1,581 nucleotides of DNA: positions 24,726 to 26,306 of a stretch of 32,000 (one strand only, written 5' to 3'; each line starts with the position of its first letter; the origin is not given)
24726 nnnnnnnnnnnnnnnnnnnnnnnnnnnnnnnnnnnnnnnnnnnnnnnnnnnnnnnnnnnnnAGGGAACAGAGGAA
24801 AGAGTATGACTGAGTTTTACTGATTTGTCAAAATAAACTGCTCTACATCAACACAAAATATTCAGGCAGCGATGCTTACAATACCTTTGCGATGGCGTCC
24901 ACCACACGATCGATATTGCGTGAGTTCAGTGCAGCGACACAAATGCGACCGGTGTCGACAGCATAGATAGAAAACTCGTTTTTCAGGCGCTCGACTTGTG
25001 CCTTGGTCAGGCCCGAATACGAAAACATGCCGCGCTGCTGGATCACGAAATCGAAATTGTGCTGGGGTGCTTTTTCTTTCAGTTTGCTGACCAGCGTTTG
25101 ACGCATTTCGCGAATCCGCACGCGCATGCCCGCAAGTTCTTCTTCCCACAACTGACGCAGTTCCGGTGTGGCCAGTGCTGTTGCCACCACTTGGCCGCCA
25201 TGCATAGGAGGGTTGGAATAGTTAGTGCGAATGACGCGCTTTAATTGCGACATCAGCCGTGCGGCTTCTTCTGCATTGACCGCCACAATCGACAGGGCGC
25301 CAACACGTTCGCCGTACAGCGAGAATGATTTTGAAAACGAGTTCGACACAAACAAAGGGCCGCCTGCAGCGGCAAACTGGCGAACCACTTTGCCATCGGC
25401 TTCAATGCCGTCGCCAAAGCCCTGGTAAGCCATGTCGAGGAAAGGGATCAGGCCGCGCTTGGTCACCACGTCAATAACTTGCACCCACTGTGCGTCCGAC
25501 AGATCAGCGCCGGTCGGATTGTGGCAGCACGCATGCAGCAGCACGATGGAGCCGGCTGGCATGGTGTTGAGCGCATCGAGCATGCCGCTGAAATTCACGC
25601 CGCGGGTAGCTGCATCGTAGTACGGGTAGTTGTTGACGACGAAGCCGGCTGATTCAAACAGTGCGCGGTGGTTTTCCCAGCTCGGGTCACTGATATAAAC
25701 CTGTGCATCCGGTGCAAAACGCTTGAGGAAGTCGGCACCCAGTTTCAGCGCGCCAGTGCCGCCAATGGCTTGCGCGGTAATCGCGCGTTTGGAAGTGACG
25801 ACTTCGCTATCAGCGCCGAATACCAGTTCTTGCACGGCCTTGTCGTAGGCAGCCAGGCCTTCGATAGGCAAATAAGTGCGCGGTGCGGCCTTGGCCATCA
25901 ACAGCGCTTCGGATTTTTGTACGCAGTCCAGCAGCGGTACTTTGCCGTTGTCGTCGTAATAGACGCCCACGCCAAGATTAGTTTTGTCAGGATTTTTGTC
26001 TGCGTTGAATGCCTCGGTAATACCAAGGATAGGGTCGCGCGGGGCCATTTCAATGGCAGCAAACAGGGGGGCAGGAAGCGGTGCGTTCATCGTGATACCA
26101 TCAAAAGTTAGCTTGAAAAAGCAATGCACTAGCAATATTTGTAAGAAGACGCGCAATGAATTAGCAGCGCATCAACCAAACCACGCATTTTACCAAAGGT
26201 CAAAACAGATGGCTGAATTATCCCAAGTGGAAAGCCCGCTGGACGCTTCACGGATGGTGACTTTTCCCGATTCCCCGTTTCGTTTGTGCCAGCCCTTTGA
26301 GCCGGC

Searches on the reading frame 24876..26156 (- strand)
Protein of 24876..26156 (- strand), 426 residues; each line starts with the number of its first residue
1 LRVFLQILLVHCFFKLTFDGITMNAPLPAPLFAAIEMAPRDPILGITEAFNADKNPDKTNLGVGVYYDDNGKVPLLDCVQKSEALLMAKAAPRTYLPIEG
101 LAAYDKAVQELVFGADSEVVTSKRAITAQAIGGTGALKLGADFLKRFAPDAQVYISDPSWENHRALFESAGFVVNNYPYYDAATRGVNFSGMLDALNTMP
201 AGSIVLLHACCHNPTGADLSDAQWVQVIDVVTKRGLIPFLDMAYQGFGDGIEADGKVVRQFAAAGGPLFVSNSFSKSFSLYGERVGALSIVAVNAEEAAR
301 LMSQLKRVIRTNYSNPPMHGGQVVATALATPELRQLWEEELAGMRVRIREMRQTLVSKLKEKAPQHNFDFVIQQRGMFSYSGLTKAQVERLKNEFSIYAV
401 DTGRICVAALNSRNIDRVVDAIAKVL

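Call 28: search_protein_families(library=pfam, proteins=[window:24876-26156:-], max_evalue=0.01)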
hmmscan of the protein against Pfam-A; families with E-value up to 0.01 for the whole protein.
window:24876-26156:- (426 aa): 1 family
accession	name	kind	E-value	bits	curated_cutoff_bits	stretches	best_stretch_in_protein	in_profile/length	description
PF00155.27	Aminotran_1_2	-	9e-82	275.6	19.7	1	57-422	2-361/361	Aminotransferase class I and II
